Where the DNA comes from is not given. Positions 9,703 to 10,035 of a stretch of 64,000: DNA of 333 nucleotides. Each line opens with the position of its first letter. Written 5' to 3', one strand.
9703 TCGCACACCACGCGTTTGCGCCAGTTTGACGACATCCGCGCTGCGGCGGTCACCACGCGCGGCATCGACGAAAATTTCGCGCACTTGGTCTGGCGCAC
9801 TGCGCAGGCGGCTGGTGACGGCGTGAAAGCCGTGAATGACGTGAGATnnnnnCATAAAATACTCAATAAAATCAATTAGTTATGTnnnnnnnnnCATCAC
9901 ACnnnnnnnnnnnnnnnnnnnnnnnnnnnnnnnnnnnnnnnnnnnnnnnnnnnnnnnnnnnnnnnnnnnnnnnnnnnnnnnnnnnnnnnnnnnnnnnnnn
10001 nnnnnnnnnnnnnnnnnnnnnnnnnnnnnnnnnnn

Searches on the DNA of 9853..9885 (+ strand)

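Call 63: search_dna_similar(query=window:9853-9885:+, collection=plasmids, mode=distant, max_evalue=10, max_rows=40)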
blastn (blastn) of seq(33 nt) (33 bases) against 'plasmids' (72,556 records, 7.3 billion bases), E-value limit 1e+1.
Records with a match: 121; places in all: 123; records where one place covers at least 80% of the query: 37.
Best place of each record, by identity: >=99% 12; 95-99% 23; 90-95% 50; 80-90% 36.
By first word of the organism name: Escherichia 56; Salmonella 10; Citrobacter 4; Lactiplantibacillus 4; Bacillus 4; Moraxella 3; Pantoea 3; Enterobacter 3; Clostridium 3; Rhizobium 2; and 23 more.
By predicted mobility (MOB-suite, as given by PLSDB): conjugative 53; non-mobilizable 41; mobilizable 27.
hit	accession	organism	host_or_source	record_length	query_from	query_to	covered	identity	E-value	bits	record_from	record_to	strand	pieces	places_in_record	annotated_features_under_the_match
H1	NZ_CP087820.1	Moraxella bovis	Bovine,bacteria culture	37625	2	33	97%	87.5%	3e-1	37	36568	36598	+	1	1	none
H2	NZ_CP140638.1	Rhizobium indigoferae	Indigofera amblyantha,Pure culture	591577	1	32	97%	84.4%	9e-1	37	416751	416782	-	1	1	none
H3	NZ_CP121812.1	Aeromonas veronii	Homo sapiens,plasma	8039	2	31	91%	90.0%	2e-2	42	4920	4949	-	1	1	none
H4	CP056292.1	Citrobacter freundii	culture,Wastewater influent sample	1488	2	31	91%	86.7%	3e+0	35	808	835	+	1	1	none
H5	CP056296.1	Citrobacter freundii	culture,Wastewater influent sample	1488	2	31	91%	86.7%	3e+0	35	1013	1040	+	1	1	none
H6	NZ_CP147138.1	Escherichia coli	environmental,river water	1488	2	31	91%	86.7%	3e+0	35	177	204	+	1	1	record has no annotation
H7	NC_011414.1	Ornithobacterium rhinotracheale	-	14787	3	32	91%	86.7%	3e+0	34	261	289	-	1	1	hypothetical protein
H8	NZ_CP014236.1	Moraxella osloensis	Homo sapiens,pure culture,cerebrospinal ...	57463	2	31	91%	86.7%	3e+0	34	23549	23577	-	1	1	none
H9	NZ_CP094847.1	Ornithobacterium rhinotracheale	Avian,pure culture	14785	3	32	91%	86.7%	3e+0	34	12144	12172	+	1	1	hypothetical protein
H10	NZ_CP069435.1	Moraxella osloensis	-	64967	2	31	91%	86.7%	3e+0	34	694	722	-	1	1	none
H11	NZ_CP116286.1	Pantoea stewartii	plant metagenome,Brazil nut tree leaves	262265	1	30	91%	86.7%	3e+0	34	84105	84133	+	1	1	none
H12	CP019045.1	Halioglobus pacificus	Pure cultured ...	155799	4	31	85%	92.9%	7e-2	39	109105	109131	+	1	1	record has no annotation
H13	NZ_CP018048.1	Pseudomonas aeruginosa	whole organism,soil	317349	5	33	88%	89.7%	7e-2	40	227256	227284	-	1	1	hypothetical protein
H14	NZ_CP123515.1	Arsenophonus nasoniae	Pachycrepoideus vindemmiae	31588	4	30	82%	92.6%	2e-2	41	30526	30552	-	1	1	none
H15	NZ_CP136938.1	Enterobacter sp. JJBC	-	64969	4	31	85%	89.3%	3e-1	38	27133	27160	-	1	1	none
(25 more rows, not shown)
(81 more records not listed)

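Call 64: search_dna_similar(query=window:9853-9885:+, collection=ecoli_genomes, mode=distant, max_evalue=10, max_rows=15)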
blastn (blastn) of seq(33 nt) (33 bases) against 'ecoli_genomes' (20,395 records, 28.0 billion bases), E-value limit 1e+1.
Records with a match: 82; places in all: 85; records where one place covers at least 80% of the query: 35.
Genomes with a match: 78 of 5426; with a place that covers at least 80% of the query: 34. Places per genome that has any: lowest 1, median 1, highest 3. On chromosomes: 35 places; on plasmids: 50.
Best place of each record, by identity: >=99% 1; 95-99% 13; 90-95% 33; 80-90% 35.
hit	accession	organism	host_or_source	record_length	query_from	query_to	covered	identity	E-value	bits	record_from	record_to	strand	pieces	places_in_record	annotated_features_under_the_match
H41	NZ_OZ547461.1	Escherichia coli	Homo sapiens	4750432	1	32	97%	87.9%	2e+0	36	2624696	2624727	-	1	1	none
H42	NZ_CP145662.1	Escherichia coli strain S1-INA-02-B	Homo sapiens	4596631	2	32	94%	87.5%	8e+0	34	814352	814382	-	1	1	none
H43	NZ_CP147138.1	Escherichia coli strain KFu015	river water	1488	2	31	91%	86.7%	8e+0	35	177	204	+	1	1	none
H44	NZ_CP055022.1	Escherichia coli strain SWHEFF_68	Shek Wu Hui WWTPs_68 WWTPs effluent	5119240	4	32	88%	89.7%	2e+0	37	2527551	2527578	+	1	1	none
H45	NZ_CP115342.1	Escherichia coli strain CUVET21-1780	dog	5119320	4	32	88%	89.7%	2e+0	37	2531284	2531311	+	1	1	none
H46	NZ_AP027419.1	Escherichia coli strain EC476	Sus scrofa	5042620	4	32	88%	89.7%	2e+0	37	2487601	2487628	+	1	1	none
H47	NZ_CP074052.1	Escherichia coli strain PD23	Pig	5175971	4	32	88%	89.7%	2e+0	37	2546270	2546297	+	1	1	none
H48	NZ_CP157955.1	Escherichia coli strain B1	calf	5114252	4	32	88%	89.7%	2e+0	37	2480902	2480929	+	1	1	none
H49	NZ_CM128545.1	Escherichia coli strain MMC-J-0085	Homo sapiens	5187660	4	32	88%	89.7%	2e+0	37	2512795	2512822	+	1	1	none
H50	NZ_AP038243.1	Escherichia coli strain HCM-27C-1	Gallus gallus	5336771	4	32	88%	89.7%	2e+0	37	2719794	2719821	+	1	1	none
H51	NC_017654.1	Escherichia coli O55:H7 str. RM12579 strain RM12579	Homo sapiens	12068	4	31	85%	89.3%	8e+0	35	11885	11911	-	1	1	none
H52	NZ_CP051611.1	Escherichia coli O25b:H4-ST131 strain 2019_APHA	Pig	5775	4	31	85%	89.3%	8e+0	35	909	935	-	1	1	none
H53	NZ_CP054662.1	Escherichia coli strain IGC_RcoliRes_1.1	Mus musculus (G2 mouse)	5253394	3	30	85%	89.3%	8e+0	35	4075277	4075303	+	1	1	none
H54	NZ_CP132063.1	Escherichia coli strain QML220601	yak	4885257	3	30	85%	89.3%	8e+0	35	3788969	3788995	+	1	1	none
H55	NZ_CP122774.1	Escherichia coli strain ETEC1738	Sus scrofa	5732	4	31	85%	89.3%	8e+0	35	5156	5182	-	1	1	none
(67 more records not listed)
